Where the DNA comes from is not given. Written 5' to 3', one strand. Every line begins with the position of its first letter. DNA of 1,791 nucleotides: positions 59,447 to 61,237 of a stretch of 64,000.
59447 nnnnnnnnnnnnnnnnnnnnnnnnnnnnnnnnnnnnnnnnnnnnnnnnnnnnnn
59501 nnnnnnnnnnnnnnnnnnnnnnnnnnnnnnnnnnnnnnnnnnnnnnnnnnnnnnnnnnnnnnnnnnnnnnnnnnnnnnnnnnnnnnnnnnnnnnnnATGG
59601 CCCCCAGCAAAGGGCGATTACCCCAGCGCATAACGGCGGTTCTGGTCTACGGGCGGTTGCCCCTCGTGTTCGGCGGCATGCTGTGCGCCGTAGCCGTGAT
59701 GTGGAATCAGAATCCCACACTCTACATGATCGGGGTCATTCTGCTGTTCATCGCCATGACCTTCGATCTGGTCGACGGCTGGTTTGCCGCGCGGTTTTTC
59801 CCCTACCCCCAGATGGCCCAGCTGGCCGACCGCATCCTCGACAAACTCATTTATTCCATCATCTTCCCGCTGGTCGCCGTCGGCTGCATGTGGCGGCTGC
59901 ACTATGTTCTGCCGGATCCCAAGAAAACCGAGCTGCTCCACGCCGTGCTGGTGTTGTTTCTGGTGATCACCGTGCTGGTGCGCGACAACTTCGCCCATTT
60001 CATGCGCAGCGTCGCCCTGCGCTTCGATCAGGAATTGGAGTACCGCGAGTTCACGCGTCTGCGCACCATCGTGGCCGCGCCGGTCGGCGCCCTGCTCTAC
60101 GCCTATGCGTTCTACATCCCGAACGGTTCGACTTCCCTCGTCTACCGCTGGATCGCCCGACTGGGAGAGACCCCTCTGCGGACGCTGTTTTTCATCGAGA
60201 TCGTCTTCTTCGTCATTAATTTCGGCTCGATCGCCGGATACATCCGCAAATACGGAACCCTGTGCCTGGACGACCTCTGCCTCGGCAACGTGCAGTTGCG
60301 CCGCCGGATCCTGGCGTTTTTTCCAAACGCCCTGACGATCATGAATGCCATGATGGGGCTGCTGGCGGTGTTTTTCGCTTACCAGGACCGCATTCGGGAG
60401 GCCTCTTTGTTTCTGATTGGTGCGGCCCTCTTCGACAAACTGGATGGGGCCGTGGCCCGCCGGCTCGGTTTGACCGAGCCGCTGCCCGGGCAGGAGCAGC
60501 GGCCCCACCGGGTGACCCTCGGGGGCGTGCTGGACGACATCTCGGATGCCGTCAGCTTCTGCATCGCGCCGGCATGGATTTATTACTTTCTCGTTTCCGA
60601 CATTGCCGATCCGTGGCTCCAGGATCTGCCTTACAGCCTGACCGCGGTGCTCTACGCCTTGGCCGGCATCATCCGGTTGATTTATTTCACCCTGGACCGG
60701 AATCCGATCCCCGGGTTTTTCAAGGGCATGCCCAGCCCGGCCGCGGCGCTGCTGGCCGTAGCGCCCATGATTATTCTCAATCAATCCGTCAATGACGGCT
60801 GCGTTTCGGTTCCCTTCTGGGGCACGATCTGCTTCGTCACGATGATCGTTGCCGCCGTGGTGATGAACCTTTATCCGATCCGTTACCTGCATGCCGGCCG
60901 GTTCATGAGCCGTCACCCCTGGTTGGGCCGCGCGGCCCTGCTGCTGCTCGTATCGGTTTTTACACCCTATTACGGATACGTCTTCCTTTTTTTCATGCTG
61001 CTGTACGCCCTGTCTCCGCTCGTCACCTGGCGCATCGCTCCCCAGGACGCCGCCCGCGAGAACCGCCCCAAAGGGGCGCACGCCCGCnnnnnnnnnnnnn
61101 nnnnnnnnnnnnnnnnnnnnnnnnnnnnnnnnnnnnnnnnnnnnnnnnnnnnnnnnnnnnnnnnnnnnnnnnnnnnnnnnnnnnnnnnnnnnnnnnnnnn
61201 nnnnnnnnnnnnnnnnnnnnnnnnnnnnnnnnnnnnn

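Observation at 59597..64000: Tandem CDP-alcohol phosphatidyltransferase fusion next to a giant HgdC-type ATPase/dehydratase-like protein: candidate ether-lipid (plasmalogen-type) module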

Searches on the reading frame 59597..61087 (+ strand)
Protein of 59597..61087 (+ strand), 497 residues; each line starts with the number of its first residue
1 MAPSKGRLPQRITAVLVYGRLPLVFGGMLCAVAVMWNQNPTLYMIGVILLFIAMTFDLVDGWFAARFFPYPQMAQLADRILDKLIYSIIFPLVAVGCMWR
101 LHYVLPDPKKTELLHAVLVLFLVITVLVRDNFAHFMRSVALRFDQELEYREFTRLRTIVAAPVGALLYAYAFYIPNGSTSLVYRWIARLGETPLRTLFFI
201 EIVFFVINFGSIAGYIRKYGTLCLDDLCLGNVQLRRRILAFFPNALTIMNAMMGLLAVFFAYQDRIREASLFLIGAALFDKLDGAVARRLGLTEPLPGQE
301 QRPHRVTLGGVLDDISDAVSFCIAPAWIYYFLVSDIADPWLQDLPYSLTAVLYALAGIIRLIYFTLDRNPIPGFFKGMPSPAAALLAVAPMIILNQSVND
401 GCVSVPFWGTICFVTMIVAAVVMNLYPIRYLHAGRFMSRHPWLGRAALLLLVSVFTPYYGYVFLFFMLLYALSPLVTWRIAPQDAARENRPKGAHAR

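Call 5: search_protein_families(library=pfam, proteins=[window:59597-61087:+], max_evalue=0.01)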
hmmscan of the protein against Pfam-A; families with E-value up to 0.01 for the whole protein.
window:59597-61087:+ (497 aa): 1 family
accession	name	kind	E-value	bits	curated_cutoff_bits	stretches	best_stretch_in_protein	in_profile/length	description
PF01066.26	CDP-OH_P_transf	-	3.1e-17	63.8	22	2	242-414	3-141/152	CDP-alcohol phosphatidyltransferase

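Call 6: search_protein_families(library=ncbifam, proteins=[window:59597-61087:+], max_evalue=0.01)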
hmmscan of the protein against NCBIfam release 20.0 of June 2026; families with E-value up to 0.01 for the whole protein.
window:59597-61087:+ (497 aa): 11 families
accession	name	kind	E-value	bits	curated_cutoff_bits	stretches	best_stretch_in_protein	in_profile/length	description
NF038087.1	arch_ser_synth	exception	6.4e-22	78.2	240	1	242-389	6-140/216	archaetidylserine synthase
TIGR00473.1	pssA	equivalog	2e-21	76.7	107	1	247-395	1-130/153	CDP-diacylglycerol--serine O-phosphatidyltransferase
TIGR04217.1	archae_ser_T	exception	1.3e-17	64.3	200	1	242-476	9-218/221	archaetidylserine synthase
NF038086.1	anchor_synt_A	exception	2.7e-12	47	200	1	244-394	11-150/222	protein sorting system archaetidylserine synthase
NF040950.1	archin_ph_syn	equivalog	4.5e-10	39.7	180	1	240-292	23-76/191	archaetidylinositol phosphate synthase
NF045886.1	PhCholSynLeg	equivalog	6.6e-07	29.1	440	1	235-415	11-174/250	phosphatidylcholine synthase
NF045884.1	PhCholSynAgro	equivalog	9e-05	22.5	350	1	238-437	8-177/235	phosphatidylcholine synthase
TIGR00560.1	pgsA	equivalog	0.00047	20.7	109.1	1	38-91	28-81/183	CDP-diacylglycerol--glycerol-3-phosphate 3-phosphatidyltransferase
NF045883.1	PIPSynth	equivalog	0.0012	18.6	170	0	241-329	23-104/197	phosphatidylinositol phosphate synthase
NF045887.1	PhCholSynPs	equivalog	0.0012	18.5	300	1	237-333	9-97/235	phosphatidylcholine synthase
NF045888.1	PhCholSynBrdy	equivalog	0.0058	16.1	400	1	235-337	15-107/243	phosphatidylcholine synthase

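Call 11: find_homologous_proteins(query=window:59597-61087:+)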
Query window:59597-61087:+ (497 aa): 1043 proteins with E <= 0.001 among 8000 candidates; the best 120 are listed.
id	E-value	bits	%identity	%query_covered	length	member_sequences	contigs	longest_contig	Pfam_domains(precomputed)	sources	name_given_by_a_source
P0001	0.0e+0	1116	100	100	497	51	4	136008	PF01066.27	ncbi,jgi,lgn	jgi:phosphatidylserine synthase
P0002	1.6e-291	986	89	99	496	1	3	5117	PF01066.27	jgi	jgi:phosphatidylserine synthase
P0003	1.5e-290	982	88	99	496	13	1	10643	PF01066.27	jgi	-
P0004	8.9e-290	980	87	99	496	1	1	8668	PF01066.27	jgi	jgi:phosphatidylserine synthase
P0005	1.0e-289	980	87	99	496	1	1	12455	PF01066.27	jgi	jgi:phosphatidylserine synthase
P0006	1.1e-289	979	87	99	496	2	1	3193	PF01066.27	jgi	jgi:phosphatidylserine synthase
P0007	2.0e-288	975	87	99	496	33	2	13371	PF01066.27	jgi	jgi:phosphatidylserine synthase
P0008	2.1e-288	975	87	100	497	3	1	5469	PF01066.27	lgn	-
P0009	3.7e-288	974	88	99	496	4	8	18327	PF01066.27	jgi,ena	jgi:phosphatidylserine synthase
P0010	1.2e-287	973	87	99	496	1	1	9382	PF01066.27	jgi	jgi:phosphatidylserine synthase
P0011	2.6e-283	958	84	99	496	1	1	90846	PF01066.27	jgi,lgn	jgi:phosphatidylserine synthase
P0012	2.8e-281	952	84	99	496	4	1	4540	PF01066.27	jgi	jgi:CDP-diacylglycerol--serine O-phosphatidyltransferase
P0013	4.9e-280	948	85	99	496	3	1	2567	PF01066.27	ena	-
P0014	2.6e-279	945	83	99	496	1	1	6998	PF01066.27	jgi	jgi:phosphatidylserine synthase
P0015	1.4e-277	940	83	99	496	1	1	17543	PF01066.27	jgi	jgi:phosphatidylserine synthase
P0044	8.4e-233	792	72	99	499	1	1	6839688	PF01066.27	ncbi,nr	ncbi:MAG: CDP-alcohol phosphatidyltransferase family protein [Desulfobacterales bacterium]|nr:MAG: C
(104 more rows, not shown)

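Call 13: find_encoding_contigs(protein=P0001, flank=10000, max_places=4)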
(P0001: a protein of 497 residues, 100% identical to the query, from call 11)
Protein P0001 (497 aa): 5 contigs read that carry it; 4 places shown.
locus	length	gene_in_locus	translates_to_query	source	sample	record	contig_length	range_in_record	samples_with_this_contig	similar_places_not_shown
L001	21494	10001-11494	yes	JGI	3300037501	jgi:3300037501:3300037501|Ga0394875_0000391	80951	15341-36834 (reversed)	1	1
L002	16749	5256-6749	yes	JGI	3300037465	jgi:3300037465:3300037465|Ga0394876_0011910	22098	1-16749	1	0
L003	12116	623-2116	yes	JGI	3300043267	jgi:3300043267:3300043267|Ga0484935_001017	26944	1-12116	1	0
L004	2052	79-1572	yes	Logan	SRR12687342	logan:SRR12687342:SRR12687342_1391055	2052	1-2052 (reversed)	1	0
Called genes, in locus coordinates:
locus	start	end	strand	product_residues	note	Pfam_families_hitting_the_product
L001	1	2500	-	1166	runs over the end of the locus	PF02811:PHP, PF07733:DNA_pol3_alpha, PF17657:DNA_pol3_finger, PF14579:HHH_6, PF01336:tRNA_anti-codon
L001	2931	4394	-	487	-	PF00478:IMPDH, PF00571:CBS, PF03060:NMO (weak)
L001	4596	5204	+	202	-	PF01300:Sua5_yciO_yrdC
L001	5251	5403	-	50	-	-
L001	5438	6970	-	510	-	PF13738:Pyr_redox_3 (faint), PF01134:GIDA (weak), PF01262:AlaDh_PNT_C (faint), PF02737:3HCDH_N (faint), PF03486:HI0933_like (faint), PF07992:Pyr_redox_2, PF00070:Pyr_redox, PF02852:Pyr_redox_dim, +2 more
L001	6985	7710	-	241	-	PF09335:VTT_dom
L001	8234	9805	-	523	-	PF03023:MurJ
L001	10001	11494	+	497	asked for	PF01066:CDP-OH_P_transf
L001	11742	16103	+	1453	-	PF01869:BcrAD_BadFG, PF09989:DUF2229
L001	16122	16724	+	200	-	PF00881:Nitroreductase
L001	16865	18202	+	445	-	PF11700:ATG22 (weak), PF07690:MFS_1, PF11700:ATG22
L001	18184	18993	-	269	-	PF03009:GDPD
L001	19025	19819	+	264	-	PF01261:AP_endonuc_2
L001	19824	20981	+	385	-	PF01266:DAO (weak), PF01494:FAD_binding_3, PF01946:Thi4 (weak), PF05834:Lycopene_cycl (faint), PF07992:Pyr_redox_2 (faint), PF12831:FAD_oxidored (weak)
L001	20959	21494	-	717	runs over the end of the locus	PF07244:POTRA, PF01103:Omp85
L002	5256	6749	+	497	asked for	PF01066:CDP-OH_P_transf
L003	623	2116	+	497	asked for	PF01066:CDP-OH_P_transf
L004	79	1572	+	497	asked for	PF01066:CDP-OH_P_transf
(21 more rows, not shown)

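Call 14: find_encoding_contigs(protein=P0044, flank=10000, max_places=2)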
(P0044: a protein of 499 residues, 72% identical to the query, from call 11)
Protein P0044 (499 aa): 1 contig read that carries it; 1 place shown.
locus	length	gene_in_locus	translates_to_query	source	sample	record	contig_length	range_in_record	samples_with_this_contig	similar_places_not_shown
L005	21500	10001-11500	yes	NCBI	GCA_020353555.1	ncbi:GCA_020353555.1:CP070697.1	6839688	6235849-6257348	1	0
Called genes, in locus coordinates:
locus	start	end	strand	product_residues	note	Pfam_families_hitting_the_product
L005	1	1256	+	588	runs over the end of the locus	PF03485:Arg_tRNA_synt_N, PF00750:tRNA-synt_1d, PF05746:DALR_1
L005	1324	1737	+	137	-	PF00696:AA_kinase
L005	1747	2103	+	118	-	PF00696:AA_kinase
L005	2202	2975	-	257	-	PF13344:Hydrolase_6, PF00702:Hydrolase, PF13419:HAD_2, PF13242:Hydrolase_like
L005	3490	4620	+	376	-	PF04389:Peptidase_M28, PF01546:Peptidase_M20, PF07687:M20_dimer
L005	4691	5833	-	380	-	PF00155:Aminotran_1_2, PF12897:Asp_aminotransf (faint)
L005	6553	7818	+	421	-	PF00764:Arginosuc_synth, PF20979:Arginosuc_syn_C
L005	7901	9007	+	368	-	PF00988:CPSase_sm_chain, PF00117:GATase, PF07722:Peptidase_C26 (weak)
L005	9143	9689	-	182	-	PF03023:MurJ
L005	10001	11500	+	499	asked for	PF01066:CDP-OH_P_transf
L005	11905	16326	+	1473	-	PF01869:BcrAD_BadFG, PF09989:DUF2229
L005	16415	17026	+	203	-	PF00881:Nitroreductase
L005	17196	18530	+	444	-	PF07690:MFS_1, PF11700:ATG22, PF07690:MFS_1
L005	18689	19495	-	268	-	PF03009:GDPD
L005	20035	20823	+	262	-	PF01261:AP_endonuc_2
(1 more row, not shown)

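Call 21: search_protein_families(library=pfam, proteins=[L001:11742-16100:+, L001:16122-16721:+, L001:16865-18199:+, L001:18187-18993:-, L001:19025-19816:+, L001:19824-20978:+], max_evalue=0.01)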
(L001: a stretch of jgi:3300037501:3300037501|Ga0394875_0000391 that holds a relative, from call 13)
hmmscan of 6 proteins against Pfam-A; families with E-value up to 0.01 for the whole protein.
L001:11742-16100:+ (1453 aa): 4 families
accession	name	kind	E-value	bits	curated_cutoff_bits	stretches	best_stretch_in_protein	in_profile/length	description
PF01869.26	BcrAD_BadFG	-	1.4e-60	205.6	31.5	2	309-565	1-269/271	BadF/BadG/BcrA/BcrD ATPase family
PF09989.15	DUF2229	-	7e-42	143.9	29.4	1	674-897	1-217/218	CoA enzyme activase uncharacterised domain (DUF2229)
PF02782.22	FGGY_C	-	5.4e-05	23.5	27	1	465-565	94-192/198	FGGY family of carbohydrate kinases, C-terminal domain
PF22521.2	HypF_C_2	-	0.0035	17.6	27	0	179-234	161-216/241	Carbamoyltransferase, Kae1-like Domain, second subdomain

L001:16122-16721:+ (200 aa): 1 family
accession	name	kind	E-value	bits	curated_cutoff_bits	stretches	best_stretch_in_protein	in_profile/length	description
PF00881.29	Nitroreductase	-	4.2e-29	102.3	23.5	1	25-200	2-167/167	Nitroreductase family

L001:16865-18199:+ (445 aa): 2 families
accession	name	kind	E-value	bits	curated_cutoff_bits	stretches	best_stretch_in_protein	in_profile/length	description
PF11700.14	ATG22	-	1.7e-62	212.2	24.1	1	4-383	2-444/482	Vacuole effluxer Atg22 like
PF07690.21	MFS_1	-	4.9e-21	75.5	33.4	1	21-377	10-347/347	Major Facilitator Superfamily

L001:18187-18993:- (269 aa): 1 family
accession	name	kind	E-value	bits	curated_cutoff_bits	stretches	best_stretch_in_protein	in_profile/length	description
PF03009.23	GDPD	-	2.2e-19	71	23.6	1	40-134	1-107/244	Glycerophosphoryl diester phosphodiesterase family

L001:19025-19816:+ (264 aa): 1 family
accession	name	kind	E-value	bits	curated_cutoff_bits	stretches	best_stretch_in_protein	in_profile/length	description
PF01261.30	AP_endonuc_2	-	9.9e-28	97.9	31.1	1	41-255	22-245/249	Xylose isomerase-like TIM barrel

L001:19824-20978:+ (385 aa): 11 families
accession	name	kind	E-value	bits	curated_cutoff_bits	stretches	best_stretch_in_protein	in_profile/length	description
PF01494.25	FAD_binding_3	-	2.3e-13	50.6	22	1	6-165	2-167/349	FAD binding domain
PF01266.30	DAO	-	2.3e-11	44.3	27.9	2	7-39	1-33/353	FAD dependent oxidoreductase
PF12831.13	FAD_oxidored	-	5.2e-07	29.7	27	1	7-132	1-115/416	FAD dependent oxidoreductase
PF01946.23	Thi4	-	2.5e-06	27.4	26.2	1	6-37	18-50/235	Thi4 family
PF05834.18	Lycopene_cycl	-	2.9e-06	27.1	23.4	1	7-160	1-144/380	Lycopene cyclase protein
PF07992.20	Pyr_redox_2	-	1.3e-05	25.2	26.1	1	7-37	2-33/291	Pyridine nucleotide-disulphide oxidoreductase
PF13450.12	NAD_binding_8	-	4.1e-05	24.2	21.9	1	10-38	1-29/68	NAD(P)-binding Rossmann-like domain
PF00890.30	FAD_binding_2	-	4.2e-05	23.3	20.4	1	7-37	1-31/414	FAD binding domain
PF04820.20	Trp_halogenase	-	8.7e-05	22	21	0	7-42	1-40/458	Tryptophan halogenase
PF01134.28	GIDA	-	0.00018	21.1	22.1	1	7-38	1-29/391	Glucose inhibited division protein A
PF03486.20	HI0933_like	-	0.00076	19.4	50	1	7-43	2-38/244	HI0933-like protein Rossmann domain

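Call 22: search_protein_families(library=ncbifam, proteins=[L001:11742-16100:+, L001:16122-16721:+, L001:16865-18199:+, L001:18187-18993:-, L001:19025-19816:+, L001:19824-20978:+], max_evalue=0.01)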
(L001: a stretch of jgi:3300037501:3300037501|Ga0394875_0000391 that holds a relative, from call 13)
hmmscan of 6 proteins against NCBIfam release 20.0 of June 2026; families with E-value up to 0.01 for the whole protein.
L001:11742-16100:+ (1453 aa): 5 families
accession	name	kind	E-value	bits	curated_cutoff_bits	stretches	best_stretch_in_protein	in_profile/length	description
TIGR00241.1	CoA_E_activ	domain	1.9e-67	227.4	125.4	2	308-565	2-247/248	acyl-CoA dehydratase activase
TIGR03286.1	methan_mark_15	hypoth_equivalog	4.9e-39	134.5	455.75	2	263-565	103-399/404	methanogenesis marker 15 protein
TIGR02261.1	benz_CoA_red_D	equivalog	8.7e-26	90.7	312.85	2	115-255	112-261/262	benzoyl-CoA reductase subunit D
TIGR03192.1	benz_CoA_bzdQ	equivalog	5.2e-25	88.5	380.2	2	103-233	128-261/293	benzoyl-CoA reductase, bzd-type, subunit Q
TIGR02259.1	benz_CoA_red_A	equivalog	1.5e-24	86.6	578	2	374-537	236-397/432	benzoyl-CoA reductase subunit A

L001:16122-16721:+ (200 aa): 6 families
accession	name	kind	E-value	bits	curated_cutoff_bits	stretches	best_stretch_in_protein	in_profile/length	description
TIGR03605.1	antibiot_sagB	domain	6.4e-35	120.2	78.4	1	40-200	2-173/173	SagB family peptide dehydrogenase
TIGR04511.1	SagB_rel_DH_2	exception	2.4e-21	76.2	240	1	18-199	172-367/380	putative peptide maturation dehydrogenase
NF008033.1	PRK10765.1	equivalog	2.7e-05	23.7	223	0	103-197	54-156/240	oxygen-insensitive NADPH nitroreductase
NF009810.0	PRK13294.1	equivalog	0.0021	17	304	0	21-200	255-429/449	coenzyme F420-0:L-glutamate ligase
TIGR03553.1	F420_FbiB_CTERM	equivalog_domain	0.0031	17.3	249.55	0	151-199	123-173/194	F420 biosynthesis protein FbiB, C-terminal domain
TIGR02476.1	BluB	equivalog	0.0069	15.8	150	0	20-188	9-167/205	5,6-dimethylbenzimidazole synthase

L001:16865-18199:+ (445 aa): 9 families
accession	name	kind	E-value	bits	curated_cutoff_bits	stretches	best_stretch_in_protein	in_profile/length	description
TIGR00895.1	2A0115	subfamily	3.1e-09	36.2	418.55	1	266-382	280-396/398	aromatic acid/H+ symport family MFS transporter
TIGR00883.1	2A0106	subfamily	8.2e-06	25.1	443.45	1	19-156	231-370/400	metabolite/H+ symporter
NF047396.1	MFS_flip_LtaA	equivalog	0.00016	20.9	450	1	303-388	279-364/394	lipoteichoic acid biosynthesis MFS flippase LtaA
TIGR00881.1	2A0104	subfamily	0.00016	20.8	407.75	1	289-386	48-146/379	phosphoglycerate transporter protein PgtP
TIGR00711.1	efflux_EmrB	subfamily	0.00044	19.1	230.2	0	45-120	287-361/485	DHA2 family efflux MFS transporter permease subunit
NF053813.1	MFS_TcaB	equivalog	0.00072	18.4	475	1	288-383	58-153/396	putative multidrug effflux MFS transporter TcaB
TIGR00893.1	2A0114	subfamily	0.00096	18.2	395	1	291-387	49-145/399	D-galactonate transporter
TIGR00891.1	2A0112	subfamily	0.0058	15.7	552.9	1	240-365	20-141/405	sialate:H+ symport family MFS transporter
TIGR00880.1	2_A_01_02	superfamily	0.0095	16.1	131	1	287-384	14-111/141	multidrug resistance protein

L001:18187-18993:- (269 aa): 3 families
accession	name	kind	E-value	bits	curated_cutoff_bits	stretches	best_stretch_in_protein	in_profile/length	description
NF006989.0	PRK09454.1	equivalog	1.5e-07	31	264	1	35-91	10-64/251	glycerophosphodiester phosphodiesterase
NF053857.1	LysphglycPlipDStph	equivalog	1.9e-06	27.4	450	1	37-108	48-117/305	lysophosphatidylglycerol phospholipase D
NF041304.3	AvrBs2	equivalog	1.4e-05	23.3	1000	1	30-93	264-328/716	type III secretion system effector avirulence protein AvrBs2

L001:19025-19816:+ (264 aa): 2 families
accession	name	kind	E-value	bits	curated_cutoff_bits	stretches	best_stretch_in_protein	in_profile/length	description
NF041277.1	coba_remo_CbiR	equivalog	3.9e-25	88.8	105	1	46-257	45-248/249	cobamide remodeling phosphodiesterase CbiR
NF002198.0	PRK01060.1-3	equivalog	1.6e-06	28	244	1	50-240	42-234/253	deoxyribonuclease IV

L001:19824-20978:+ (385 aa): 99 families (the best 25 are shown)
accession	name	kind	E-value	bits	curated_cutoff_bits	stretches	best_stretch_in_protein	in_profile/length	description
TIGR02032.1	GG-red-SF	subfamily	4e-53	181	158.8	1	7-305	2-297/297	geranylgeranyl reductase family protein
TIGR02023.1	BchP-ChlP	subfamily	1.2e-28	100.2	343.3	1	7-325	2-319/388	geranylgeranyl diphosphate reductase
NF049967.1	QhpG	equivalog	2.3e-18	66.4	240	1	8-314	1-295/423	flavin-dependent monooxygenase QhpG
NF045655.1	MkRedMenJ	equivalog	1.1e-15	57.5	700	1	5-303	4-313/406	menaquinone reductase MenJ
TIGR02028.1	ChlP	equivalog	4.7e-14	52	505.3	1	8-311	3-310/398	geranylgeranyl reductase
NF041080.1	DGGGPL_reductase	equivalog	3.2e-13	49.3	580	1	7-167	3-165/447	digeranylgeranylglycerophospholipid reductase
NF005566.0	PRK07236.1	subfamily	7.5e-13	48.1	333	1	5-167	6-162/386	hypothetical protein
NF008519.0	PRK11445.1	equivalog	7.6e-13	48.4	303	1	5-304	3-299/355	FAD-binding protein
NF004829.0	PRK06183.1-3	subfamily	1e-12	47.6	390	1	4-38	7-41/520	bifunctional 3-(3-hydroxy-phenyl)propionate/3-hydroxycinnamic acid hydroxylase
NF005313.0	PRK06847.1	subfamily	8.4e-11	41.4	372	1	5-166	4-170/375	hypothetical protein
TIGR01988.1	Ubi-OHases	subfamily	4.2e-10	39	224.65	2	7-41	1-36/387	ubiquinone biosynthesis hydroxylase, UbiH/UbiF/VisC/COQ6 family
NF007450.0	PRK10015.1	subfamily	7.7e-10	38.1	466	1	4-165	4-170/429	FAD-dependent oxidoreductase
NF006021.0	PRK08163.1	equivalog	1e-09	37.9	459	1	5-166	5-174/398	3-hydroxybenzoate 6-monooxygenase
NF006448.0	PRK08773.1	equivalog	1e-09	37.5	614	1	5-163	6-173/393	UbiH/UbiF family hydroxylase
NF033113.0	halo_ClmS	equivalog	1.2e-09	37.2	900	1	5-49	2-46/570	chloramphenicol-biosynthetic FADH2-dependent halogenase CmlS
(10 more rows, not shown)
